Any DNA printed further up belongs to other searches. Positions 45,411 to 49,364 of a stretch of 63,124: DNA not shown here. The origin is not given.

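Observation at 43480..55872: Candidate novel signalling or defence locus: TM-AraC, multi-zinc-ribbon protein, TM Ser/Thr kinase-SH3b, 4xAAA+, ZnR-FHA, PP2C and two unknowns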

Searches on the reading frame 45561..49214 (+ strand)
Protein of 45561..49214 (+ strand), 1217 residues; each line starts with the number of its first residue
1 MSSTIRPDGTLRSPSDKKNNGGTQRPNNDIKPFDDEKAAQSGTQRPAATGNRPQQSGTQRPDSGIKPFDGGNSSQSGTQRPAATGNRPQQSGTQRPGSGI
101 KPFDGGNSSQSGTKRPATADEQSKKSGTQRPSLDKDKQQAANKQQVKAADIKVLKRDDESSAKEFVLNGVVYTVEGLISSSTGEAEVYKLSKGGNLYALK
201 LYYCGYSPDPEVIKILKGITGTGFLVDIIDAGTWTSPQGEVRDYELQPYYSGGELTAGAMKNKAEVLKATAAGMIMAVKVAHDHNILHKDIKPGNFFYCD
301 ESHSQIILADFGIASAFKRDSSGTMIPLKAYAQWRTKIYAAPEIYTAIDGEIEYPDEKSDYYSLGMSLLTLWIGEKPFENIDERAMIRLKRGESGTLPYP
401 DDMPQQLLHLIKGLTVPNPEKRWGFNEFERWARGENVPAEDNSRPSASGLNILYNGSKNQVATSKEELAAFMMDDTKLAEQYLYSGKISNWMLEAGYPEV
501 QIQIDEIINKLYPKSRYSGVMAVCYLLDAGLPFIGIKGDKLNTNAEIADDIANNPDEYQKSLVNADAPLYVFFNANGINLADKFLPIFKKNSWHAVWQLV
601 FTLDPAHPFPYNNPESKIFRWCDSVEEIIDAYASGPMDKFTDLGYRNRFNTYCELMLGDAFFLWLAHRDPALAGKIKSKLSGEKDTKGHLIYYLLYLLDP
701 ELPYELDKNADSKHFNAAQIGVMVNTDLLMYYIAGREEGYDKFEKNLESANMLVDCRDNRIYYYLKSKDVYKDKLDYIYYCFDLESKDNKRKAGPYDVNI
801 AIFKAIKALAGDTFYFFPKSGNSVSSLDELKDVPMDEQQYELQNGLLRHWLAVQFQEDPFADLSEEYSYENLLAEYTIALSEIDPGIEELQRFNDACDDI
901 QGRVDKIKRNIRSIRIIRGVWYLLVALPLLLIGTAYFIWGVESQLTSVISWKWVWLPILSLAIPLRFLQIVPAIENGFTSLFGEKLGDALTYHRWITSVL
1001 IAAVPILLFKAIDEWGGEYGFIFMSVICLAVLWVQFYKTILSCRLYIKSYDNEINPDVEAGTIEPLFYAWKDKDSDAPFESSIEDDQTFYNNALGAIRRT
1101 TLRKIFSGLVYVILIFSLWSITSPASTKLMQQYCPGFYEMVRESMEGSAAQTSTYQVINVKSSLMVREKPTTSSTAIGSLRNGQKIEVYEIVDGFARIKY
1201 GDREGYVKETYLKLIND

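Call 4: search_protein_families(library=pfam, proteins=[window:45561-49214:+], max_evalue=0.01)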
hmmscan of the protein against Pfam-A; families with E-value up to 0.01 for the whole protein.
window:45561-49214:+ (1217 aa): 5 families
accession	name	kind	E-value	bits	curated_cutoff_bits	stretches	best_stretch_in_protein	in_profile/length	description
PF00069.31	Pkinase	-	2.4e-23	83.3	31.7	1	262-427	95-256/263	Protein kinase domain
PF08239.17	SH3_3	-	5.4e-11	43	27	1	1163-1213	2-54/54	Bacterial SH3 domain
PF07714.23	PK_Tyr_Ser-Thr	-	1.5e-09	38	23.1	1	263-428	104-254/258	Protein tyrosine and serine/threonine kinase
PF03109.22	ABC1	-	0.00029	20.5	22.9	1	267-322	169-222/244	ABC1 atypical kinase-like domain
PF24246.1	SH3b_T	-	0.00065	20.4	27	1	1175-1212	34-71/74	SH3b_T domain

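Call 5: search_protein_families(library=padloc, proteins=[window:45561-49214:+], max_evalue=0.01)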
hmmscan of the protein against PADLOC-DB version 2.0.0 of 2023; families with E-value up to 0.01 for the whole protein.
window:45561-49214:+ (1217 aa): 33 families (the best 25 are shown)
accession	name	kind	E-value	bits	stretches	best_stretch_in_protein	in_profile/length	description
PDLC04138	mad6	-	6.2e-26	89.4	1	266-428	154-306/659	mads_6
PDLC04054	PD-T4-6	-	1.9e-18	65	1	272-423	118-260/347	-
PDLC03920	MkoA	-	2.1e-16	57.4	1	260-515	118-369/1112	-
PDLC04053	PD-T4-6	-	3.2e-16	57.7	1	273-438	118-274/311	-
PDLC04042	PD-T4-6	-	8.1e-16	56.5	1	269-423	113-259/292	-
PDLC04047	PD-T4-6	-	1.3e-12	45.5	1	271-423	117-259/327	-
PDLC04061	PD-T4-6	-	6.4e-12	43.7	1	264-383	120-228/510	-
PDLC01088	C3a189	-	6.8e-12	42.7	1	277-422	111-248/840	kinase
PDLC04043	PD-T4-6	-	2.3e-11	41.4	1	269-385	119-224/452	-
PDLC04041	PD-T4-6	-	7.1e-11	40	1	272-390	136-246/443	-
PDLC04060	PD-T4-6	-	1.7e-10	38.4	1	272-379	115-210/486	-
PDLC04044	PD-T4-6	-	2.1e-10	38.3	1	276-384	149-245/372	-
PDLC04040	PD-T4-6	-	2.1e-10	38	1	271-380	108-207/547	-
PDLC04057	PD-T4-6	-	2.3e-10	38.1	1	277-424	120-258/443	-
PDLC04048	PD-T4-6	-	4.4e-10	37.5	1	273-380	119-214/354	-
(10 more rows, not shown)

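Call 6: search_protein_families(library=ncbifam, proteins=[window:45561-49214:+], max_evalue=0.001)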
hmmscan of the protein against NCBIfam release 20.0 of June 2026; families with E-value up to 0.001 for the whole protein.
window:45561-49214:+ (1217 aa): 10 families
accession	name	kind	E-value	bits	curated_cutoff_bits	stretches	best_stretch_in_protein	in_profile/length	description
NF047741.1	antiphage_MADS6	equivalog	2.1e-17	62.9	460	1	268-425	302-450/612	methylation-associated defense system protein kinase MAD6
NF033483.0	PknB_PASTA_kin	equivalog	1.4e-13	50.8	450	1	270-380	112-210/563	Stk1 family PASTA domain-containing Ser/Thr kinase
NF038150.1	lanthi_synth_IV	equivalog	1.7e-13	49.8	650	1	261-445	294-471/851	class IV lanthionine synthetase LanL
NF052427.1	StpK7MSMEG_1200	equivalog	3.1e-06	25.9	900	1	274-380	117-211/601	serine/threonine protein kinase StpK7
NF040670.1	wall_bind_EntA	exception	3.9e-06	26.5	560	1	1160-1213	29-82/291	cell wall-binding protein EntA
TIGR04211.1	SH3_and_anchor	equivalog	1.2e-05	25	65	1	1164-1212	8-58/198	TIGR04211 family SH3 domain-containing protein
NF040676.1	wall_bind_EntB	exception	1.4e-05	23.8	780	1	1149-1213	18-82/490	cell wall-binding protein EntB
NF040678.1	EntFM_CwpFM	equivalog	5.2e-05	22.4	720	1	1150-1211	127-188/430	enterotoxin EntFM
NF043056.1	T4SS_LegK1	equivalog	0.00011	21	550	1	281-373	205-285/516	Dot/Icm T4SS effector kinase LegK1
NF033442.0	BREX_PglW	equivalog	0.00029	18.7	990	0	277-423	324-473/1391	BREX system serine/threonine kinase PglW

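Call 9: find_related_loci(query=window:45561-49214:+, collection=genome_contigs, flank=10000)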
Query window:45561-49214:+ (1217 aa) in genome_contigs; peptide patterns used: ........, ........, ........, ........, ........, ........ (x = any residue, [..] = any of these).
22 stretches matched a pattern, but none encodes a relative of the query by tblastn (E <= 1e-3).

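Call 10: find_homologous_proteins(query=window:45561-49214:+, max_evalue=0.00001)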
Query window:45561-49214:+ (1217 aa): 206 proteins with E <= 0.00001 among 8000 candidates; the best 120 are listed.
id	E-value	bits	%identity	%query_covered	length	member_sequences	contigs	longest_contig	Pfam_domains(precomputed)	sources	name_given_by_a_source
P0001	0.0e+0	2902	97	100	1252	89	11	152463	PF07714.24,PF00069.32,PF08239.18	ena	-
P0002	0.0e+0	1483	59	95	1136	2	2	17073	PF07714.24,PF00069.32,PF08239.18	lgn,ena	-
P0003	0.0e+0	1472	59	95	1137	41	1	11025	PF07714.24,PF00069.32,PF03109.23,PF08239.18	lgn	-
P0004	0.0e+0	1451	56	100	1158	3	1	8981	PF07714.24,PF00069.32,PF03109.23,PF08239.18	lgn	-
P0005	0.0e+0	1439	56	97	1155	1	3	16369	PF07714.24,PF00069.32,PF03109.23,PF08239.18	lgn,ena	-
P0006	0.0e+0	1438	56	97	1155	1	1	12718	PF07714.24,PF00069.32,PF03109.23,PF08239.18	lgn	-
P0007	0.0e+0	1438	56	97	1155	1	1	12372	PF07714.24,PF00069.32,PF03109.23,PF08239.18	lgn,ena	-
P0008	0.0e+0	1438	56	97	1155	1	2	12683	PF07714.24,PF00069.32,PF03109.23,PF08239.18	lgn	-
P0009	0.0e+0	1438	56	97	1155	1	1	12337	PF07714.24,PF00069.32,PF03109.23,PF08239.18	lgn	-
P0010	0.0e+0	1438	56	97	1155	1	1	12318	PF07714.24,PF00069.32,PF03109.23,PF08239.18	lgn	-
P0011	0.0e+0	1437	56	97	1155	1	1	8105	PF07714.24,PF00069.32,PF03109.23,PF08239.18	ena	-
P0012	0.0e+0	1437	56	97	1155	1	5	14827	PF07714.24,PF00069.32,PF03109.23,PF08239.18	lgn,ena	-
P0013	0.0e+0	1437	56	97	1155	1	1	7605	PF07714.24,PF00069.32,PF03109.23,PF08239.18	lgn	-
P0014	0.0e+0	1437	56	97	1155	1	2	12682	PF07714.24,PF00069.32,PF03109.23,PF08239.18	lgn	-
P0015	0.0e+0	1437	56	97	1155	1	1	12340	PF07714.24,PF00069.32,PF03109.23,PF08239.18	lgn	-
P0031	0.0e+0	1434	56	97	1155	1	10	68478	PF07714.24,PF00069.32,PF03109.23,PF08239.18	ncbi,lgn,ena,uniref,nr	ncbi:protein kinase domain-containing protein [Phocaeicola barnesiae]|uniref:protein kinase domain-c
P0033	0.0e+0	1434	56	97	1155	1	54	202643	PF07714.24,PF00069.32,PF03109.23,PF08239.18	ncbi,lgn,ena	-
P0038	0.0e+0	1433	56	97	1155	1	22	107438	PF07714.24,PF00069.32,PF03109.23,PF08239.18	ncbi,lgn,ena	-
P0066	9.4e-287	972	44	88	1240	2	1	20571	PF07714.24,PF00069.32,PF08239.18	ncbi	-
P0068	2.2e-252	859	42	73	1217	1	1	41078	PF00069.32,PF08239.18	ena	-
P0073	4.9e-171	589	34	85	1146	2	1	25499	PF07714.24,PF00069.32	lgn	-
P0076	6.6e-135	470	32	81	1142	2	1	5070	PF07714.24,PF00069.32,PF03109.23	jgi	jgi:serine/threonine protein kinase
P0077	2.8e-133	464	32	79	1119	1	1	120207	PF07714.24,PF00069.32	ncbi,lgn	-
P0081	1.6e-127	445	30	83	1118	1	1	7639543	PF07714.24,PF00069.32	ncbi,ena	-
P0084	1.7e-112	395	29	92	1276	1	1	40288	PF07714.24,PF00069.32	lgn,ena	-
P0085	5.8e-109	384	28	88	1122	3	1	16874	PF07714.24,PF00069.32,PF03109.23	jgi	jgi:serine/threonine protein kinase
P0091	2.1e-98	349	33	66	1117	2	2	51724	PF07714.24,PF00069.32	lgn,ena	-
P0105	2.0e-92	329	28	84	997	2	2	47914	PF07714.24,PF00069.32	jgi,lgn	jgi:serine/threonine protein kinase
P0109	4.2e-90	321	28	74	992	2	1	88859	PF07714.24,PF00069.32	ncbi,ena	-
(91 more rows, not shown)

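Call 11: find_encoding_contigs(protein=P0031, flank=10000, max_places=1)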
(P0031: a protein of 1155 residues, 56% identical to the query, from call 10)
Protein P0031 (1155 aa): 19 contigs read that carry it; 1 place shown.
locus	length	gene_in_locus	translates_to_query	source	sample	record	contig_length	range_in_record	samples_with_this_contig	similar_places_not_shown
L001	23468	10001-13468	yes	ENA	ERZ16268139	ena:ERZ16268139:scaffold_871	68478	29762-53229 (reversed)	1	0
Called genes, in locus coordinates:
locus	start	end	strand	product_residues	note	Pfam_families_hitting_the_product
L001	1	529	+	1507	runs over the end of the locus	PF00310:GATase_2, PF04898:Glu_syn_central, PF01645:Glu_synthase, PF01493:GXGXG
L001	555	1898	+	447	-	PF14691:Fer4_20, PF13241:NAD_binding_7 (faint), PF00070:Pyr_redox (faint), PF00743:FMO-like (faint), PF00890:FAD_binding_2 (faint), PF01266:DAO (weak), PF07992:Pyr_redox_2, PF13450:NAD_binding_8, +4 more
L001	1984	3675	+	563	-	PF13522:GATase_6, PF13537:GATase_7, PF12481:DUF3700, PF00733:Asn_synthase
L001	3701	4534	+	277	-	PF01678:DAP_epimerase, PF02567:PhzC-PhzF, PF01678:DAP_epimerase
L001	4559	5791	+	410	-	PF00155:Aminotran_1_2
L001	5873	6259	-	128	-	PF07804:HipA_C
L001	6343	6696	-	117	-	PF01381:HTH_3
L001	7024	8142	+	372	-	PF04015:DUF362, PF00037:Fer4 (faint), PF12797:Fer4_2 (faint), PF12837:Fer4_6 (faint), PF12838:Fer4_7 (weak), PF13187:Fer4_9 (weak), PF13237:Fer4_10 (weak), PF14697:Fer4_21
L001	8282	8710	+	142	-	PF00005:ABC_tran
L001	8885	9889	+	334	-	PF12773:DZR, PF13240:Zn_Ribbon_1 (weak)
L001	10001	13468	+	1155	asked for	PF00069:Pkinase, PF03109:ABC1 (weak), PF07714:PK_Tyr_Ser-Thr, PF08239:SH3_3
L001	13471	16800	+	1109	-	PF00493:MCM (faint), PF01057:Parvo_NS1 (faint), PF00004:AAA, PF17866:AAA_lid_6, PF00004:AAA, PF17866:AAA_lid_6, PF00004:AAA, PF17866:AAA_lid_6, +37 more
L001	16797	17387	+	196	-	PF12773:DZR, PF13240:Zn_Ribbon_1 (faint), PF00498:FHA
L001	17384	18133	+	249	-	PF00481:PP2C (weak), PF13672:PP2C_2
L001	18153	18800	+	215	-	PF09234:DUF1963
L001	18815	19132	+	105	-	-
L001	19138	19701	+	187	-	-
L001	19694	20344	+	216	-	-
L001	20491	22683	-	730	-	PF12437:GSIII_N, PF00120:Gln-synt_C, PF18318:Gln-synt_C-ter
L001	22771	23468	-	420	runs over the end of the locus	PF00909:Ammonium_transp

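Call 12: find_encoding_contigs(protein=P0081, flank=10000, max_places=1)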
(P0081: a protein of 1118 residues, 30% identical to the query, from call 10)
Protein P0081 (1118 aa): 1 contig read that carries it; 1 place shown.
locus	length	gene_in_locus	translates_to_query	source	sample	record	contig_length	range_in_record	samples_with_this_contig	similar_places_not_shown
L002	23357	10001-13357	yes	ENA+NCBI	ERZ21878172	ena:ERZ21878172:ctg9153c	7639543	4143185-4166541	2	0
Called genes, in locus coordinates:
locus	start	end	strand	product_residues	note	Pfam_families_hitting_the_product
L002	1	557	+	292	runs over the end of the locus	PF00037:Fer4 (faint), PF12837:Fer4_6 (weak), PF13237:Fer4_10 (weak), PF14697:Fer4_21 (faint), PF12838:Fer4_7 (faint), PF13187:Fer4_9 (faint), PF27217:AF_0155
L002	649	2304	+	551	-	PF03063:Prismane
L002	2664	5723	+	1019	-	PF11028:TMEM260_N, PF28497:DUF8416, PF28495:TMEM260_2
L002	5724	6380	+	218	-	PF01522:Polysacc_deac_1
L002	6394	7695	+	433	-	PF02844:GARS_N, PF01071:GARS_A, PF02843:GARS_C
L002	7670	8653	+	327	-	-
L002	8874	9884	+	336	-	PF12773:DZR, PF13240:Zn_Ribbon_1 (faint), PF12773:DZR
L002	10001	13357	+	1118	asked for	PF07714:PK_Tyr_Ser-Thr, PF00069:Pkinase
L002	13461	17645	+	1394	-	PF00004:AAA, PF17866:AAA_lid_6, PF00004:AAA, PF17866:AAA_lid_6, PF00004:AAA, PF17866:AAA_lid_6, PF00004:AAA, PF17866:AAA_lid_6, +50 more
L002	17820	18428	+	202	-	PF12773:DZR (weak), PF13248:Zn_ribbon_3 (weak), PF00498:FHA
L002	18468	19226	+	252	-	PF13672:PP2C_2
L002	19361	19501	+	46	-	-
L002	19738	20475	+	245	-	PF00005:ABC_tran, PF02463:SMC_N (faint), PF13304:AAA_21 (faint)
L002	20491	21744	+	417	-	PF12704:MacB_PCD, PF02687:FtsX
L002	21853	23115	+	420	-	PF12704:MacB_PCD, PF02687:FtsX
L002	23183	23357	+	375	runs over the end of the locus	PF25917:BSH_RND, PF25973:BSH_CzcB (weak), PF25967:RND-MFP_C (faint), PF25885:HH_EMRA (weak)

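Call 13: find_encoding_contigs(protein=P0077, flank=10000, max_places=1)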
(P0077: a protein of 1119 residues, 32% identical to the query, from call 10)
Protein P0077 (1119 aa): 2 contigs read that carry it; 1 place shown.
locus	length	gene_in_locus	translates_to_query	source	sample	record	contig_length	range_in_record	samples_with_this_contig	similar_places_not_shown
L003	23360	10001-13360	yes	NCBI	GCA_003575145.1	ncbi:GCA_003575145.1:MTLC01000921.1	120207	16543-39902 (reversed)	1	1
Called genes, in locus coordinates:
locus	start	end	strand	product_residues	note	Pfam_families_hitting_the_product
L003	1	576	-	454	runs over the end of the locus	PF04055:Radical_SAM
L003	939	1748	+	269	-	-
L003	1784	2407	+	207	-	PF09234:DUF1963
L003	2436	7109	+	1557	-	PF13271:DUF4062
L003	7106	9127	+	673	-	-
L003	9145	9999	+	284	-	PF12773:DZR, PF13240:Zn_Ribbon_1 (faint)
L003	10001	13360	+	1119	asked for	PF00069:Pkinase, PF07714:PK_Tyr_Ser-Thr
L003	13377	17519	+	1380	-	PF13240:Zn_Ribbon_1 (weak), PF00004:AAA (weak), PF00004:AAA, PF17866:AAA_lid_6, PF00004:AAA, PF17866:AAA_lid_6, PF00004:AAA, PF17866:AAA_lid_6, +32 more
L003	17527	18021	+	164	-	PF12773:DZR (weak), PF16697:Yop-YscD_cpl, PF00498:FHA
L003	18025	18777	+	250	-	PF00481:PP2C (faint), PF13672:PP2C_2, PF07228:SpoIIE (weak)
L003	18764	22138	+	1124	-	PF00910:RNA_helicase (faint), PF00158:Sigma54_activat (faint), PF01078:Mg_chelatase (faint), PF07728:AAA_5 (faint), PF12775:AAA_7 (faint), PF13173:AAA_14 (faint), PF00004:AAA, PF17866:AAA_lid_6, +6 more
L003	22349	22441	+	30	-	-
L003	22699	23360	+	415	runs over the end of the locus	PF17293:Arm-DNA-bind_5, PF13102:Phage_int_SAM_5, PF00589:Phage_integrase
